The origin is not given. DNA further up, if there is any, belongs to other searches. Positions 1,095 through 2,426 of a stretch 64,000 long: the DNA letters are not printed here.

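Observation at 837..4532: Coupled AstE/AspA - M20 - AstE/AspA amidohydrolase cluster in which one paralog appears to have lost its metal ligands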

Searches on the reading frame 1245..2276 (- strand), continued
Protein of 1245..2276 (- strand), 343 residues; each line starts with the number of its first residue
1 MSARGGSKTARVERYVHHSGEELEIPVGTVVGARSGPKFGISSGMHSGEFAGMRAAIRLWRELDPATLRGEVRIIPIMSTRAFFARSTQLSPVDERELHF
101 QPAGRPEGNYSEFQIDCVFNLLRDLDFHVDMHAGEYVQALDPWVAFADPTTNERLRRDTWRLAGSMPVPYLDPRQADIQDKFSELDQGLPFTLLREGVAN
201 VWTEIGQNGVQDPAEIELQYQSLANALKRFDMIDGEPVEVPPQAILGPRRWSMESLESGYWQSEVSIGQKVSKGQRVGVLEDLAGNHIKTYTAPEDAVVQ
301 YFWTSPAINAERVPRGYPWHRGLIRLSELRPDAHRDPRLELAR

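Call 67: find_encoding_contigs(protein=P0043, flank=6000, max_places=2)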
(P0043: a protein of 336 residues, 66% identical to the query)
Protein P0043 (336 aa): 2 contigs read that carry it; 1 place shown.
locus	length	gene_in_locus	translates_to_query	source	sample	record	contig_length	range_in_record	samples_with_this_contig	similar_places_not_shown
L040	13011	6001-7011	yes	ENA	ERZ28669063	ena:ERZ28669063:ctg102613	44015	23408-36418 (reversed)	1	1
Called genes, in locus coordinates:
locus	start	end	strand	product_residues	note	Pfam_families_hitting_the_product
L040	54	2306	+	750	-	PF09250:Prim-Pol, PF08706:D5_N, PF19263:DUF5906, PF03288:Pox_D5 (weak)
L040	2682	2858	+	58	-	-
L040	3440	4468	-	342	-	PF00389:2-Hacid_dh, PF02826:2-Hacid_dh_C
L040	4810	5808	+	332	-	-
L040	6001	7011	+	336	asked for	-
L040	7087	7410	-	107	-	PF12973:Cupin_7 (weak), PF07883:Cupin_2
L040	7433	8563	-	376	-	PF02056:Glyco_hydro_4, PF11975:Glyco_hydro_4C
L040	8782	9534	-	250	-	PF00106:adh_short, PF08659:KR, PF13561:adh_short_C2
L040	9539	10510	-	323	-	PF00005:ABC_tran, PF13304:AAA_21 (faint), PF08352:oligo_HPY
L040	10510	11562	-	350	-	PF00005:ABC_tran, PF08352:oligo_HPY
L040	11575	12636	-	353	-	PF04909:Amidohydro_2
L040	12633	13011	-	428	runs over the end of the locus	PF04389:Peptidase_M28 (weak), PF01546:Peptidase_M20, PF07687:M20_dimer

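Call 82: search_protein_families(library=ncbifam, proteins=[L040:3440-4468:-, L040:11575-12636:-, L005:8980-9894:-, L038:1653-2768:+], max_evalue=0.00001)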
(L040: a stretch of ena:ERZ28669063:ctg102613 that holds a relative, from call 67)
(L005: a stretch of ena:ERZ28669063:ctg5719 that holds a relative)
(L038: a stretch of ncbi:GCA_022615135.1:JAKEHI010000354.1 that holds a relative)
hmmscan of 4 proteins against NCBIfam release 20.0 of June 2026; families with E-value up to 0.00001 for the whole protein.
L040:3440-4468:- (342 aa): 21 families
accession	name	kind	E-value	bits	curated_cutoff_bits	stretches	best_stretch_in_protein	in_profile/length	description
NF041369.1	Dhydh_Halo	equivalog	4.3e-59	200.2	400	2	197-336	165-304/305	D-2-hydroxyacid dehydrogenase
NF009714.1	PRK13243.1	equivalog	1.5e-47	162.5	455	1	51-336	53-322/332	glyoxylate reductase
TIGR01327.1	PGDH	equivalog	9.1e-46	156.7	454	1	58-337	55-311/525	phosphoglycerate dehydrogenase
NF011938.0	PRK15409.1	equivalog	1.7e-43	148.9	492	2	212-337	194-319/324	glyoxylate/hydroxypyruvate reductase GhrB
NF005069.0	PRK06487.1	equivalog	5.5e-40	137.4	448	2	212-335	194-319/320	2-hydroxyacid dehydrogenase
NF005387.0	PRK06932.1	equivalog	8.8e-32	110.3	492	2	212-323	191-306/314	2-hydroxyacid dehydrogenase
NF008759.0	PRK11790.1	equivalog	4.3e-31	108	404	2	212-334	198-325/410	phosphoglycerate dehydrogenase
NF005027.0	PRK06436.1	equivalog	1.6e-30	106.3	261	2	67-175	51-155/303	2-hydroxyacid dehydrogenase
NF005750.0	PRK07574.1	equivalog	1.2e-28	100.3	329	2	213-333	243-363/386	NAD-dependent formate dehydrogenase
NF006263.0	PRK08410.1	equivalog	1.8e-25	90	389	2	212-328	190-308/311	D-2-hydroxyacid dehydrogenase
NF000492.1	vanH_gen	exception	5e-25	88.2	540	2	212-312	183-296/312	D-lactate dehydrogenase VanH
NF001309.0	PRK00257.1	equivalog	1.5e-21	76.8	434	1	212-326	161-277/379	4-phosphoerythronate dehydrogenase PdxB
NF012013.0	PRK15469.1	equivalog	9.3e-21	74.2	403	1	62-342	53-312/312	glyoxylate/hydroxypyruvate reductase GhrA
NF000128.1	vanH-Sc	exception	8.4e-20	71.1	650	1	211-282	202-273/337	D-lactate dehydrogenase VanH-Sc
NF000004.1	vanH-D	exception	2.5e-19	69.6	550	1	214-328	191-318/323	D-lactate dehydrogenase VanH-D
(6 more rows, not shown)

L040:11575-12636:- (353 aa): 0 families

L005:8980-9894:- (304 aa): 1 family
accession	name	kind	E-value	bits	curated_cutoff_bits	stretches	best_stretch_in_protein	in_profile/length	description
NF045496.1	FormamaseFmdA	equivalog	6.1e-14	51.6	500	1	160-219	220-281/407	formamidase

L038:1653-2768:+ (371 aa): 14 families
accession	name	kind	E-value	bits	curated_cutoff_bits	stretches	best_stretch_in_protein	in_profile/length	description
NF040866.1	AraD_Arch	equivalog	4.4e-37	128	650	1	65-367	65-371/372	arabinonate dehydratase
NF047820.1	TalGalacDh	equivalog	2.6e-35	122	500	1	37-292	42-300/371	L-talarate/galactarate dehydratase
NF043051.1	ManoateDhtManD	equivalog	8.6e-32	110.4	550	2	36-170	20-154/403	D-mannonate dehydratase ManD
NF011654.0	PRK15072.1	subfamily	8.3e-31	107.2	430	2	36-169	20-153/404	D-galactonate dehydratase family protein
NF040790.2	glucon_galact_dh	equivalog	1.8e-29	102.7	750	1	97-369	90-373/390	bifunctional D-gluconate/D-galactonate dehydratase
NF010624.0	PRK14017.1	equivalog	9e-24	84.2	311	1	35-365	17-360/382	galactonate dehydratase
TIGR02534.1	mucon_cyclo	subfamily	1.8e-19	70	334.95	1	67-365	69-365/368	muconate/chloromuconate family cycloisomerase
NF043002.1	HProlDhtase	equivalog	2.5e-18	66.1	500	1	23-361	23-358/366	cis-3-hydroxy-L-proline dehydratase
NF011968.0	PRK15440.1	equivalog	4.6e-18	65.3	393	1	92-325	117-345/395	L-rhamnonate dehydratase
NF041118.1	A_G_epim_Thtga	equivalog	8.5e-10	38.3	500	1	101-305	98-299/341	L-Ala-D/L-Glu epimerase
NF042940.1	racemase_DgcA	equivalog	5.7e-08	32.3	400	1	99-239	83-216/323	N-acetyl-D-Glu racemase DgcA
TIGR03247.1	glucar-dehydr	equivalog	3.2e-07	29.4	828.7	1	143-364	180-404/441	glucarate dehydratase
NF002739.0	PRK02714.1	equivalog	5e-07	29.5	259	1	150-245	125-223/320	o-succinylbenzoate synthase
TIGR01928.1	menC_lowGC_arch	equivalog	6.5e-06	25.4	200.65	1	98-267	89-251/325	o-succinylbenzoate synthase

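Call 94: find_encoding_contigs(protein=P0044, flank=5000, max_places=1)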
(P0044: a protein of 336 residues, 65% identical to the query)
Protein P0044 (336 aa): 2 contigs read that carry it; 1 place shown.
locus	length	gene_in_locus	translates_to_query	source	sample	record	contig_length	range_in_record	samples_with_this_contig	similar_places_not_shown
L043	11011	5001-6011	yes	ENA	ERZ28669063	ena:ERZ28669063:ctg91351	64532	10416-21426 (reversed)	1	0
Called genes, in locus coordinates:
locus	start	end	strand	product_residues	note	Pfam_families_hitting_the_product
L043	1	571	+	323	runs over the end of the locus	PF00005:ABC_tran, PF13304:AAA_21 (faint), PF08352:oligo_HPY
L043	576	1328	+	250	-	PF00106:adh_short, PF08659:KR, PF13561:adh_short_C2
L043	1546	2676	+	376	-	PF02056:Glyco_hydro_4, PF11975:Glyco_hydro_4C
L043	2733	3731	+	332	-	-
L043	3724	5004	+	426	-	PF04389:Peptidase_M28 (weak), PF01546:Peptidase_M20, PF07687:M20_dimer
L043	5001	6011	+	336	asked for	-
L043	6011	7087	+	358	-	PF00389:2-Hacid_dh, PF02826:2-Hacid_dh_C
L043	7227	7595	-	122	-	-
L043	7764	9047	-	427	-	PF07510:GmrSD_C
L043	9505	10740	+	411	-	PF26549:Tricorn_N, PF26550:Tricorn_2nd, PF00930:DPPIV_N (faint), PF07676:PD40, PF26549:Tricorn_N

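Call 95: find_encoding_contigs(protein=P0048, flank=5000, max_places=1)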
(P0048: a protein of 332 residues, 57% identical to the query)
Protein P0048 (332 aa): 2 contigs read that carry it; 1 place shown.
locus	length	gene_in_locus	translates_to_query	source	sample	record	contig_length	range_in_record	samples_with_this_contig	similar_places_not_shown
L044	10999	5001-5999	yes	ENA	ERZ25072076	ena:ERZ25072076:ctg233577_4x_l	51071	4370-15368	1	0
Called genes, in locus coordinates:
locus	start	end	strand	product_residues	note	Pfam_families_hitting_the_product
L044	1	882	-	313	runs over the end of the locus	PF02899:Phage_int_SAM_1 (weak), PF00589:Phage_integrase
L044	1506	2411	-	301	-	PF04909:Amidohydro_2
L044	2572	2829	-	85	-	PF01212:Beta_elim_lyase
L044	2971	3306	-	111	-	PF01212:Beta_elim_lyase (weak)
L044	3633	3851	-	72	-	-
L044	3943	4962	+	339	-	-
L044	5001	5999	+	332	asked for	PF24827:AstE_AspA_cat (faint)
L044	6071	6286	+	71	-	-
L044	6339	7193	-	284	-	PF01244:Peptidase_M19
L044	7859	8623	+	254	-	PF00106:adh_short, PF08659:KR, PF13561:adh_short_C2, PF23441:SDR (weak)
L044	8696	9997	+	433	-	PF07969:Amidohydro_3 (faint), PF01979:Amidohydro_1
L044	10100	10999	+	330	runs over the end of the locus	PF00246:Peptidase_M14 (weak)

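Call 97: predict_structure(alignment_id=A6)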
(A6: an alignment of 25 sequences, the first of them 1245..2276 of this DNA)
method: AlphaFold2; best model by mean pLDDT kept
length: 343 residues; sequences in the alignment: 25
mean_pLDDT: 90.5   pTM: 0.90
mean pLDDT of the five models: 90.5, 88.8, 88.3, 87.6, 87.1
residues with pLDDT >= 90: 248; 70-90: 77; 50-70: 12; < 50: 6
segments of 3 or more residues with pLDDT < 50: none
pLDDT, mean of each block of 10 residues (from residue 1): 76 96 96 97 87 96 97 95 81 83 89 95 98 84 93 95 97 76 62 94 87 94 98 95 92 93 94 97 95 95 88 79 92 92 92
secondary structure, 60 per line:
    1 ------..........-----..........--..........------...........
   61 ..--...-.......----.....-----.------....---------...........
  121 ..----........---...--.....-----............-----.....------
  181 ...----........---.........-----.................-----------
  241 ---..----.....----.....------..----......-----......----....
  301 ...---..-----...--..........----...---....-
elements in order: E7-16 E22-31 E34-43 H50-62 E69-75 H80-84 H110-122 E127-134 E138-140 E143-147 H153-164 E170-174 H188-195 E199-207 H213-229 E250-254 E259-263 E276-281 E287-292 E297-303 E322-328 H339-342
